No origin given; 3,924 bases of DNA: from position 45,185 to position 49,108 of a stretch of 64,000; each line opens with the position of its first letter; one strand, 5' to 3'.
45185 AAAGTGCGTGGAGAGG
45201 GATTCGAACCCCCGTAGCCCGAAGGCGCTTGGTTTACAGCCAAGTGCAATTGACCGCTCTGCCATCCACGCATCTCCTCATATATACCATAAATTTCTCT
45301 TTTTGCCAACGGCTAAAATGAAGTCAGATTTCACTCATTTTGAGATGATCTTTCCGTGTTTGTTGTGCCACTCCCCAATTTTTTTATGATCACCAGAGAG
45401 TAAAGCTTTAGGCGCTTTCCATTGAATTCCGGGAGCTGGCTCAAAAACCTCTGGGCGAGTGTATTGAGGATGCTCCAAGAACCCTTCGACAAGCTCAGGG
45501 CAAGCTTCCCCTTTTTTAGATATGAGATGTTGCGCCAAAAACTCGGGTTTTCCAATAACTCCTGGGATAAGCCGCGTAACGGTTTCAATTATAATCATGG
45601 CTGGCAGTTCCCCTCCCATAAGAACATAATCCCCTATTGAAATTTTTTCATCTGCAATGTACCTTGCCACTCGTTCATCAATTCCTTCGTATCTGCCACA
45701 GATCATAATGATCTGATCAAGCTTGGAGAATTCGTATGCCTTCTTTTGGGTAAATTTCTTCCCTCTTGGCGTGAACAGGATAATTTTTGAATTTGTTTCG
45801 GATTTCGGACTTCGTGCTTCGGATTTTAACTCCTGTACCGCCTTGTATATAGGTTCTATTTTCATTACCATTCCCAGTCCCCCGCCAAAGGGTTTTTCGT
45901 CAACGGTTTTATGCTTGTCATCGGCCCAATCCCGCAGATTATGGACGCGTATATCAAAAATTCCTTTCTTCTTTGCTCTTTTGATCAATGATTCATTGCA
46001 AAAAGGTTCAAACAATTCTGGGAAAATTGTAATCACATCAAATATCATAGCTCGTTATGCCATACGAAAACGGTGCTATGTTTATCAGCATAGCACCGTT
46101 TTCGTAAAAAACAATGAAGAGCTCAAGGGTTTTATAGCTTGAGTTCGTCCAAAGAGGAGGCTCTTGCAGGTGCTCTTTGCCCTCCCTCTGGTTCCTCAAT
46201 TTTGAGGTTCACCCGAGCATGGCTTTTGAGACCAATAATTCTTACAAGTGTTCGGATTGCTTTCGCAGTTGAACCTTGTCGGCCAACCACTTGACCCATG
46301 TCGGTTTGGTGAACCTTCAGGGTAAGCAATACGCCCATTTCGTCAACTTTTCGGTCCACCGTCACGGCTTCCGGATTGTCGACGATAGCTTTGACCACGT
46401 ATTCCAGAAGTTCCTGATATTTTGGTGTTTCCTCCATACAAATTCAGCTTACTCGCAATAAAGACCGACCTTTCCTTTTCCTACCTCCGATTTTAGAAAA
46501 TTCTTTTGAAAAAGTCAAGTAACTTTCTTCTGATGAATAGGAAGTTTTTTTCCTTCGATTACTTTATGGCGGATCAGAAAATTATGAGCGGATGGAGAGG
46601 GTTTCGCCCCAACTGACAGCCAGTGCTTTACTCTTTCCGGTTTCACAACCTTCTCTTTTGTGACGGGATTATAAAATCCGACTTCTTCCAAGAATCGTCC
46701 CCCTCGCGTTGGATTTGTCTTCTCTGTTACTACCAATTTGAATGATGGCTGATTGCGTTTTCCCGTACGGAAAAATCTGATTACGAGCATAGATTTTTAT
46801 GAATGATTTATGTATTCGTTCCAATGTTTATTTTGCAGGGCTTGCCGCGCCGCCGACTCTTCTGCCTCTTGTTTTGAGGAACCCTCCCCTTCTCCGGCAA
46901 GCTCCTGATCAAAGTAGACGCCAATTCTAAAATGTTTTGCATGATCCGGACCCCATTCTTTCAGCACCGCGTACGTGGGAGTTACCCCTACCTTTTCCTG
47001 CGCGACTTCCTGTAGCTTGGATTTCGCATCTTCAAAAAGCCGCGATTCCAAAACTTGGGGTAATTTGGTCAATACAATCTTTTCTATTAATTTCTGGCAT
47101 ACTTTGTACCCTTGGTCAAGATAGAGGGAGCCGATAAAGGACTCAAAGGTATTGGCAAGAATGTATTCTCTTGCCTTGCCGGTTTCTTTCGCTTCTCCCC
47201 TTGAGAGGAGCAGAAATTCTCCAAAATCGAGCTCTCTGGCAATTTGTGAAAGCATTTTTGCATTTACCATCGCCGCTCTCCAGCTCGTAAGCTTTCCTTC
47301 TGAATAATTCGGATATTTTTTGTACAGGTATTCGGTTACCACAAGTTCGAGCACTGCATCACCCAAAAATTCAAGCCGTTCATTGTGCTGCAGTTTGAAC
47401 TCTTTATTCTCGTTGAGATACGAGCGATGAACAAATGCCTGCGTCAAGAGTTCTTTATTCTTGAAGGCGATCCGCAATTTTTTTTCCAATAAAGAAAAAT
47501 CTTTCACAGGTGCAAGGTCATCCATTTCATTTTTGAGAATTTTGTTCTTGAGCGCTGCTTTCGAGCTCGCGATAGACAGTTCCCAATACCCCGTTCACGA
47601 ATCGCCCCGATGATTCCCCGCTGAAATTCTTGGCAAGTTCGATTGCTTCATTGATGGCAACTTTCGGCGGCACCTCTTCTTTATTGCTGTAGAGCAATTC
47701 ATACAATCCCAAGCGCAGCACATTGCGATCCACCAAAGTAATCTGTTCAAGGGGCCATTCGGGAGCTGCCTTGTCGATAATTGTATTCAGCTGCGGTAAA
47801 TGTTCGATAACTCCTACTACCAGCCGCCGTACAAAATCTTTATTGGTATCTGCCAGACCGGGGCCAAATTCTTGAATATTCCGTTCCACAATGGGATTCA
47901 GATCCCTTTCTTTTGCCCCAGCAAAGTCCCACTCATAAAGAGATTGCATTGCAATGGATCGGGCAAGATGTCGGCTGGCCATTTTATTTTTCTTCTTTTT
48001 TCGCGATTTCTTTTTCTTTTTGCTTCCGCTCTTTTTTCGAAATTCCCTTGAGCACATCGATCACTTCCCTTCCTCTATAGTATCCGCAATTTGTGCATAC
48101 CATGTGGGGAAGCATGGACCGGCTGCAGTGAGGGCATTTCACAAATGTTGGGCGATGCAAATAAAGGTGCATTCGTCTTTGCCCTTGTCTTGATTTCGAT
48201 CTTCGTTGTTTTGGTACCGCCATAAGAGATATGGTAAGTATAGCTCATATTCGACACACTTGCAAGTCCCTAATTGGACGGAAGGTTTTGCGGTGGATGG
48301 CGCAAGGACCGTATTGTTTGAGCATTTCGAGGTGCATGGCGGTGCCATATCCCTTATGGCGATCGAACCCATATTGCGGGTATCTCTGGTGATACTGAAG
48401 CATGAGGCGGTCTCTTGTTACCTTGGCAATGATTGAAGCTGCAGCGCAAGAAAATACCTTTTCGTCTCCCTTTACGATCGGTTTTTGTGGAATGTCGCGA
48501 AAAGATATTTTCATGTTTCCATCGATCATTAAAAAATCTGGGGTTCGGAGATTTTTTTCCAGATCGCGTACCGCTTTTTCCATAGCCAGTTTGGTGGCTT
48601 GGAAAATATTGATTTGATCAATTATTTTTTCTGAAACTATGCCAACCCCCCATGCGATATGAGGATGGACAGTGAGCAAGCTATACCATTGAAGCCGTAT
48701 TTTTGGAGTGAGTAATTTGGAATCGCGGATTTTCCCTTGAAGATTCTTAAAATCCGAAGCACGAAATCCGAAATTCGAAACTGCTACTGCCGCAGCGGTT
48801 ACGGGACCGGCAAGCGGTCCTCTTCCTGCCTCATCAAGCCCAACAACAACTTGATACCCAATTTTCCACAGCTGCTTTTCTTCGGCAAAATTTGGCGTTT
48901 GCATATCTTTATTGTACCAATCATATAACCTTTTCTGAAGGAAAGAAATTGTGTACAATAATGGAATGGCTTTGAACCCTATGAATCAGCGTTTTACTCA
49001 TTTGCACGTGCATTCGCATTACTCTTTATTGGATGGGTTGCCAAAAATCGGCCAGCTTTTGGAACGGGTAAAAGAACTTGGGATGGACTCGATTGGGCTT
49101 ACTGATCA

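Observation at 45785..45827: Heptamer-array copy inside trmD (sense orientation)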

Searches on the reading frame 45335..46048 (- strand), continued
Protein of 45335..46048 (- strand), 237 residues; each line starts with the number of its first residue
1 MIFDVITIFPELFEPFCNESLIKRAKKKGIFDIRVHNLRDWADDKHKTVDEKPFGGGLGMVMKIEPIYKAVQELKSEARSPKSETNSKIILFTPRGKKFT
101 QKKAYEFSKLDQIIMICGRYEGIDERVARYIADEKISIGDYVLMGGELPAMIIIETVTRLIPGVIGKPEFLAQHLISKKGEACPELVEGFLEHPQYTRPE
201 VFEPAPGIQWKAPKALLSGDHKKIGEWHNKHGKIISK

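Call 20: find_encoding_contigs(protein=P0026, flank=10000, max_places=2)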
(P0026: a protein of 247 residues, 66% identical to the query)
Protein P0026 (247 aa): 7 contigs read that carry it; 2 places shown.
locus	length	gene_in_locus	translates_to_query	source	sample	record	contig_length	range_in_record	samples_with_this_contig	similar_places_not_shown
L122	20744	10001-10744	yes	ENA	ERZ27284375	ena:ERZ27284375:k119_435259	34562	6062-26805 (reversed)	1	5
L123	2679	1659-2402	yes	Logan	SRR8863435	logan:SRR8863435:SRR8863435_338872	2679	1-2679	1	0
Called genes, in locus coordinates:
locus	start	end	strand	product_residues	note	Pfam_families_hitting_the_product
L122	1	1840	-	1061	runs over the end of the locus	PF02811:PHP, PF07733:DNA_pol3_alpha, PF17657:DNA_pol3_finger, PF14579:HHH_6, PF01336:tRNA_anti-codon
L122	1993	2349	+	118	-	-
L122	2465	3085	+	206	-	PF01351:RNase_HII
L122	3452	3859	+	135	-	PF01029:NusB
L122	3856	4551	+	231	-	PF22935:RM44_endonuclase, PF14622:Ribonucleas_3_3, PF00636:Ribonuclease_3, PF00035:dsrm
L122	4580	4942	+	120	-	PF00886:Ribosomal_S16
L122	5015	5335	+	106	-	-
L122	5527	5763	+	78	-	-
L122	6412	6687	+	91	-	-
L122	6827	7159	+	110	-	-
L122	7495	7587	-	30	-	-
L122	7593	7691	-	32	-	-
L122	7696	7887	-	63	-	PF20482:DUF6722 (weak)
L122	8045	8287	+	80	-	-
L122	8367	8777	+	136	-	PF13083:KH_KhpA-B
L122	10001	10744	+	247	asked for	PF01746:tRNA_m1G_MT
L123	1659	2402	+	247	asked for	PF01746:tRNA_m1G_MT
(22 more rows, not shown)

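Call 22: find_encoding_contigs(protein=P0017, flank=3000, max_places=1)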
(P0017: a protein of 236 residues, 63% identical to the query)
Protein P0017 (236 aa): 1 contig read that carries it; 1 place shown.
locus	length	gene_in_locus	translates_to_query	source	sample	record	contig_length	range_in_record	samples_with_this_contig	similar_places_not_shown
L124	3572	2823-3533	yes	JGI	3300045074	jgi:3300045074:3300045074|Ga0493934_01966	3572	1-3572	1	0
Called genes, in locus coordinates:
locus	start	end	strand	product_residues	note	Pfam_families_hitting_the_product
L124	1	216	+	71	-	PF01783:Ribosomal_L32p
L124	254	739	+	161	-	PF01029:NusB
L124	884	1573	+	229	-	PF22935:RM44_endonuclase, PF14622:Ribonucleas_3_3, PF00636:Ribonuclease_3, PF00035:dsrm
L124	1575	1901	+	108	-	PF00886:Ribosomal_S16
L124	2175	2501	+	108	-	PF13083:KH_KhpA-B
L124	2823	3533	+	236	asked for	PF01746:tRNA_m1G_MT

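Call 23: find_encoding_contigs(protein=P0069, flank=10000, max_places=1)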
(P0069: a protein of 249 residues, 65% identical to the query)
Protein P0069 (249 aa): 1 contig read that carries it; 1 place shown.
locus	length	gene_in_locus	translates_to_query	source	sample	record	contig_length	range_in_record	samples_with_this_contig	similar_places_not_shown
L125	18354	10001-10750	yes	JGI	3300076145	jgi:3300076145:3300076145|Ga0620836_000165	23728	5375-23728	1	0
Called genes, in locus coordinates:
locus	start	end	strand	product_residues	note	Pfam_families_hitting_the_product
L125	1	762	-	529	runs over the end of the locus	-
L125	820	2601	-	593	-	PF07973:tRNA_SAD, PF00587:tRNA-synt_2b, PF03129:HGTP_anticodon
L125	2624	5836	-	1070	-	PF02811:PHP, PF07733:DNA_pol3_alpha, PF17657:DNA_pol3_finger, PF14579:HHH_6, PF01336:tRNA_anti-codon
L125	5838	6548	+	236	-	PF01351:RNase_HII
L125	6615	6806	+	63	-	PF01783:Ribosomal_L32p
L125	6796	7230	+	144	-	PF01029:NusB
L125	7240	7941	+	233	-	PF22935:RM44_endonuclase, PF14622:Ribonucleas_3_3, PF00636:Ribonuclease_3, PF00035:dsrm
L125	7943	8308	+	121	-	PF00886:Ribosomal_S16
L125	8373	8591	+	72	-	-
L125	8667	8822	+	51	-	-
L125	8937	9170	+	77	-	-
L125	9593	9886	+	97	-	PF13083:KH_KhpA-B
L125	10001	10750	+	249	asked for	PF01746:tRNA_m1G_MT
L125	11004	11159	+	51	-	-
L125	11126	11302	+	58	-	PF00471:Ribosomal_L33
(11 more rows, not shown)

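Call 24: find_encoding_contigs(protein=P0075, flank=3000, max_places=1)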
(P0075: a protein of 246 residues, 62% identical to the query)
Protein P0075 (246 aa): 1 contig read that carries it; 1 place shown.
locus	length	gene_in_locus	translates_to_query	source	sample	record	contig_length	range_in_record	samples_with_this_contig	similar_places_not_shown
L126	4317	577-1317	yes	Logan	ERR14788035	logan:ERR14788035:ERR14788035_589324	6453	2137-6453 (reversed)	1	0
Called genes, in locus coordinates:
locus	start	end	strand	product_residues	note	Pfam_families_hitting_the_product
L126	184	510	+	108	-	PF13083:KH_KhpA-B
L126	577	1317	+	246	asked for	PF01746:tRNA_m1G_MT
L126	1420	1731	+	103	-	PF01909:NTP_transf_2 (weak), PF18765:Polbeta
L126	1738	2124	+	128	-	PF08780:NTase_sub_bind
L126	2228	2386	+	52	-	PF00471:Ribosomal_L33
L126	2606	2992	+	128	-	-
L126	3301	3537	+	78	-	-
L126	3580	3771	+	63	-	-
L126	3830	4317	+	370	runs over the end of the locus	PF02912:Phe_tRNA-synt_N, PF01409:tRNA-synt_2d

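Call 25: find_encoding_contigs(protein=P0002, flank=10000, max_places=1)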
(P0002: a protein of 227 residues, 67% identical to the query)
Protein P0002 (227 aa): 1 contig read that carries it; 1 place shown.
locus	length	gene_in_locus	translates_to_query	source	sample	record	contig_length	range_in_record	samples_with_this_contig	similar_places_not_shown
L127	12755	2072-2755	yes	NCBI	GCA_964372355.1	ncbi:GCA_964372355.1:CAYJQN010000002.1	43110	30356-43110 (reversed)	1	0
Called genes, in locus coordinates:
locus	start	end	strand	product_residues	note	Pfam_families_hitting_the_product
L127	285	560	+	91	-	-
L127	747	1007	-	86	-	PF15919:HicB_lk_antitox (weak)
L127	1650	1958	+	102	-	PF13083:KH_KhpA-B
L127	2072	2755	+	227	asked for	PF01746:tRNA_m1G_MT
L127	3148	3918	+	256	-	PF00520:Ion_trans, PF07885:Ion_trans_2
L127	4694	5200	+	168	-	PF01327:Pep_deformylase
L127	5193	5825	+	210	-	PF01135:PCMT, PF01209:Ubie_methyltran (weak), PF13649:Methyltransf_25 (weak)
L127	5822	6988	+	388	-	PF02618:YceG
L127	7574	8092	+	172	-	PF00466:Ribosomal_L10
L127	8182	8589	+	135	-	PF16320:Ribosomal_L12_N, PF00542:Ribosomal_L12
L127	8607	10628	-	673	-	-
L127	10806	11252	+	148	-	-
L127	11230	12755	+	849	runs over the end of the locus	PF02861:Clp_N, PF05673:DUF815 (faint), PF13401:AAA_22 (faint), PF17871:AAA_lid_9, PF00004:AAA (weak), PF07724:AAA_2, PF07728:AAA_5, PF10431:ClpB_D2-small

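Call 26: find_encoding_contigs(protein=P0001, flank=4000, max_places=10)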
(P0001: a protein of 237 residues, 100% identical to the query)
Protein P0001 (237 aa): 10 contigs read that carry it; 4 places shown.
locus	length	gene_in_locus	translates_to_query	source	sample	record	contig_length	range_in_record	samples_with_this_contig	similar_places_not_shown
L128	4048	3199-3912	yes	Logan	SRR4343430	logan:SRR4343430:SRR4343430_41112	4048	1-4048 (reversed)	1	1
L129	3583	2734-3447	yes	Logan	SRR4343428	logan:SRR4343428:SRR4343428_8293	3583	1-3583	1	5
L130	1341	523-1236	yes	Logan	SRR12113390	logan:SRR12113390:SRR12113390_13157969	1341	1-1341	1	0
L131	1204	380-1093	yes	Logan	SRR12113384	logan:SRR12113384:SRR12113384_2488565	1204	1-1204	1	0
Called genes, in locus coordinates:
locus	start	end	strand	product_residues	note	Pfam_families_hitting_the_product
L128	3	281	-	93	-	?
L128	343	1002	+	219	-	PF01351:RNase_HII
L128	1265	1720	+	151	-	PF01029:NusB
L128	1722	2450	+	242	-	PF22935:RM44_endonuclase, PF14622:Ribonucleas_3_3, PF00636:Ribonuclease_3, PF00035:dsrm, PF22892:DSRM_MRPL44 (weak)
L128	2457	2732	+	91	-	PF00886:Ribosomal_S16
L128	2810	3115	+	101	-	PF13083:KH_KhpA-B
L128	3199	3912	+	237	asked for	PF01746:tRNA_m1G_MT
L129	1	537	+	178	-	?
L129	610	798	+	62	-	PF01783:Ribosomal_L32p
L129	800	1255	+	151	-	PF01029:NusB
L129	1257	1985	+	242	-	PF22935:RM44_endonuclase, PF14622:Ribonucleas_3_3, PF00636:Ribonuclease_3, PF00035:dsrm, PF22892:DSRM_MRPL44 (weak)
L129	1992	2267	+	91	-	PF00886:Ribosomal_S16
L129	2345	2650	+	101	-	PF13083:KH_KhpA-B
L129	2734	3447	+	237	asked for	PF01746:tRNA_m1G_MT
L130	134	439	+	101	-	PF13083:KH_KhpA-B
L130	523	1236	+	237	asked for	PF01746:tRNA_m1G_MT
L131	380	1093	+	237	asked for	PF01746:tRNA_m1G_MT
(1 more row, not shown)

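Call 37: find_encoding_contigs(protein=P0080, flank=1500, max_places=1)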
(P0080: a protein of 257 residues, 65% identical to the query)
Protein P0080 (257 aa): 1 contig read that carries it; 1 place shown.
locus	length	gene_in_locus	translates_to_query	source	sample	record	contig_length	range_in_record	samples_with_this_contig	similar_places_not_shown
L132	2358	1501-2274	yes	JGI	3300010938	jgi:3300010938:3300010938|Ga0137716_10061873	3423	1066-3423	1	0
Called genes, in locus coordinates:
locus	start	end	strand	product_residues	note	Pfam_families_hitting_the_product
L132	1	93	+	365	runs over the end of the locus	PF00226:DnaJ, PF01556:DnaJ_C, PF00684:DnaJ_CXXCXGXG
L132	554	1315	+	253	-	-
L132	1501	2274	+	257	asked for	PF01746:tRNA_m1G_MT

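Call 38: find_encoding_contigs(protein=P0006, flank=1500, max_places=1)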
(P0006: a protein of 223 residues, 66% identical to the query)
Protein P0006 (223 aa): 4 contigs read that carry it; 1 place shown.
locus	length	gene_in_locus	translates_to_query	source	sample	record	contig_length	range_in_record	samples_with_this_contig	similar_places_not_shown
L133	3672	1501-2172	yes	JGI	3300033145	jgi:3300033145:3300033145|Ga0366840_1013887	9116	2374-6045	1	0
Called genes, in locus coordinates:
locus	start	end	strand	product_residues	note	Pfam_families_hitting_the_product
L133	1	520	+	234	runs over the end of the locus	PF22935:RM44_endonuclase, PF14622:Ribonucleas_3_3, PF00636:Ribonuclease_3, PF00035:dsrm, PF22892:DSRM_MRPL44 (weak)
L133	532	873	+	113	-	PF00886:Ribosomal_S16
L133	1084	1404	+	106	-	PF13083:KH_KhpA-B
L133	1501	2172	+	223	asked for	PF01746:tRNA_m1G_MT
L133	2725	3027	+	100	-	-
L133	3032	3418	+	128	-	PF06262:Zincin_1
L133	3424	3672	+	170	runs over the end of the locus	PF00881:Nitroreductase, PF14512:TM1586_NiRdase (weak), PF00881:Nitroreductase, PF14512:TM1586_NiRdase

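Call 39: find_encoding_contigs(protein=P0041, flank=1500, max_places=1)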
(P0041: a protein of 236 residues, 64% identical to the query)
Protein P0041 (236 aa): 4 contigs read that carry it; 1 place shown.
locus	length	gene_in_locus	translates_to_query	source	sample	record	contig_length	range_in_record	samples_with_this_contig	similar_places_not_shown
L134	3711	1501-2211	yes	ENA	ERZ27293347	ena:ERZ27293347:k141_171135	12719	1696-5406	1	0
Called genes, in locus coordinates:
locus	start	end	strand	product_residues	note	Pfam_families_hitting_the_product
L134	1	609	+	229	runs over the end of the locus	PF22935:RM44_endonuclase, PF14622:Ribonucleas_3_3, PF00636:Ribonuclease_3, PF22892:DSRM_MRPL44 (faint), PF00035:dsrm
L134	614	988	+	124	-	PF00886:Ribosomal_S16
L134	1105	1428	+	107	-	PF13083:KH_KhpA-B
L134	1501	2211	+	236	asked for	PF01746:tRNA_m1G_MT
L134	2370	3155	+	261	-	-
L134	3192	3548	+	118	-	PF01243:PNPOx_N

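Call 43: predict_structure(alignment_id=A1)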
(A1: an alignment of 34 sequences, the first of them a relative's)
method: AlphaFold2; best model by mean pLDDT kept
length: 237 residues; sequences in the alignment: 34
mean_pLDDT: 70.6   pTM: 0.67
mean pLDDT of the five models: 70.6, 69.5, 64.9, 47.8, 47.6
residues with pLDDT >= 90: 39; 70-90: 89; 50-70: 63; < 50: 46
segments of 3 or more residues with pLDDT < 50: 53-59, 177-200, 215-217, 234-237
pLDDT, mean of each block of 10 residues (from residue 1): 91 84 87 92 69 46 81 81 73 84 87 82 64 82 73 88 72 52 41 36 61 51 65 46
secondary structure, 60 per line:
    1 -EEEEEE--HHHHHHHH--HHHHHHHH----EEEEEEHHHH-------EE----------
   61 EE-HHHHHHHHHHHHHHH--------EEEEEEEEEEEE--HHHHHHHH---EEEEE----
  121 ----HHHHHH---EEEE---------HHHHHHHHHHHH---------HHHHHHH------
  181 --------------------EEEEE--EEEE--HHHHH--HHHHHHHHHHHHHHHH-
elements in order: E2-7 H10-17 H20-27 E32-37 H38-41 H64-78 E87-98 H101-108 E112-116 H125-130 E134-137 H147-158 H168-174 E201-205 E208-211 H214-218 H221-236

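Call 87: search_protein_representatives(protein=window:45335-46048:-)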
Query: 237 residues. Proteins with E-value up to 0.001 (for the whole library): 12390; up to 1e-10: 7583; up to 1e-30: 1564. The best 150 are listed.
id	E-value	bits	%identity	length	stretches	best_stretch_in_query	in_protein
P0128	7.4e-84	297.3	65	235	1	1-237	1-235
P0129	1.2e-74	267.1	56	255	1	1-231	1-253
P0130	1.8e-72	260.0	53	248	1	3-230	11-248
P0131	6.8e-69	248.3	55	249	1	1-231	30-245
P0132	2.9e-68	246.2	52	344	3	83-169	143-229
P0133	1.9e-67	243.6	50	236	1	1-228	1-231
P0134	1.2e-66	241.0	53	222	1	1-233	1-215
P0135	1.3e-66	240.8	52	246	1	1-237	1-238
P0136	1.9e-66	240.3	55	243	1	1-229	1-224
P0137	7.6e-65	235.0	52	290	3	79-183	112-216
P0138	1.1e-63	231.2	54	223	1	2-232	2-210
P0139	2.6e-63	230.0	50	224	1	2-231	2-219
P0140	3.9e-63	229.4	51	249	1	2-233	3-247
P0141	1.8e-62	227.3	49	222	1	3-229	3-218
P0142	2.9e-62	226.6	50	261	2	84-228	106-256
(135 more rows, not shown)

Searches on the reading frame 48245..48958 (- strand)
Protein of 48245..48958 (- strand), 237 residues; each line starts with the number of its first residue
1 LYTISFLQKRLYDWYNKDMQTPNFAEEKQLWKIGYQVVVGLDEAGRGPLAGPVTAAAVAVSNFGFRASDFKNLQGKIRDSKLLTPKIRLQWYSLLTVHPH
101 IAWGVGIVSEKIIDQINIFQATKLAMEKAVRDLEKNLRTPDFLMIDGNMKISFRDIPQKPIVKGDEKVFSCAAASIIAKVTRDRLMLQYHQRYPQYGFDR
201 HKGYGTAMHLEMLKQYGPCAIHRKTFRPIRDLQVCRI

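Call 12: search_protein_families(library=pfam, proteins=[window:48245-48958:-])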
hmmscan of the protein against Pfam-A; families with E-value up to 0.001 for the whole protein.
window:48245-48958:- (237 aa): 1 family
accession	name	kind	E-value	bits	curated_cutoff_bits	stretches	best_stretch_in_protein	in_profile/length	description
PF01351.25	RNase_HII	-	9.1e-34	117.5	25.8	1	39-227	1-197/199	Ribonuclease HII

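Call 52: search_solved_structures(query=window:48245-48958:-, show_alignments=1)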
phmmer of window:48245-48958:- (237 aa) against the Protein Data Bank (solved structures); distinct sequences matched with E-value up to 0.001: 19.
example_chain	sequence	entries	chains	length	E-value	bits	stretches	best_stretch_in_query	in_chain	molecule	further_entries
3o3g_A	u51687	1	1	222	1.5e-39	139.1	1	29-232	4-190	Ribonuclease HII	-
2etj_A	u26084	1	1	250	1.8e-39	138.8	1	29-232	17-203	Ribonuclease HII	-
3o3f_A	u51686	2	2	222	6.8e-39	136.9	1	29-232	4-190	Ribonuclease HII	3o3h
4hht_A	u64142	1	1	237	1.3e-38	136.1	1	29-232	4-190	Ribonuclease HII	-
7uwe_C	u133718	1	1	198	3.5e-36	128.1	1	36-230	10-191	Ribonuclease HII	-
7uwh_C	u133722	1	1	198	2.4e-35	125.3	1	36-230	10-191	Ribonuclease HII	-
5y9p_A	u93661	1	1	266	4e-33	118.1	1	34-232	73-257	Ribonuclease HII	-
1uax_A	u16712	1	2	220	5.9e-11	45.5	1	38-232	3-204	Ribonuclease HII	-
2dfe_A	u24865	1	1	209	2.2e-10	43.6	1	38-93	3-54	Ribonuclease HII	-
2dff_A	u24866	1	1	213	2.5e-10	43.4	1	38-92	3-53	Ribonuclease HII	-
1io2_A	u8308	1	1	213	2.6e-10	43.4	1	38-92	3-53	RIBONUCLEASE HII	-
2dfh_A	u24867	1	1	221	2.9e-10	43.2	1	38-92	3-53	Ribonuclease HII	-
1x1p_A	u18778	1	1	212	4e-10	42.8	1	38-92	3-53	Ribonuclease HII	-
1eke_A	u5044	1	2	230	1.4e-07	34.4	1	37-197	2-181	RIBONUCLEASE HII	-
3kio_A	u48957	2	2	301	3.8e-05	26.5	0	37-115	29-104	Ribonuclease H2 subunit A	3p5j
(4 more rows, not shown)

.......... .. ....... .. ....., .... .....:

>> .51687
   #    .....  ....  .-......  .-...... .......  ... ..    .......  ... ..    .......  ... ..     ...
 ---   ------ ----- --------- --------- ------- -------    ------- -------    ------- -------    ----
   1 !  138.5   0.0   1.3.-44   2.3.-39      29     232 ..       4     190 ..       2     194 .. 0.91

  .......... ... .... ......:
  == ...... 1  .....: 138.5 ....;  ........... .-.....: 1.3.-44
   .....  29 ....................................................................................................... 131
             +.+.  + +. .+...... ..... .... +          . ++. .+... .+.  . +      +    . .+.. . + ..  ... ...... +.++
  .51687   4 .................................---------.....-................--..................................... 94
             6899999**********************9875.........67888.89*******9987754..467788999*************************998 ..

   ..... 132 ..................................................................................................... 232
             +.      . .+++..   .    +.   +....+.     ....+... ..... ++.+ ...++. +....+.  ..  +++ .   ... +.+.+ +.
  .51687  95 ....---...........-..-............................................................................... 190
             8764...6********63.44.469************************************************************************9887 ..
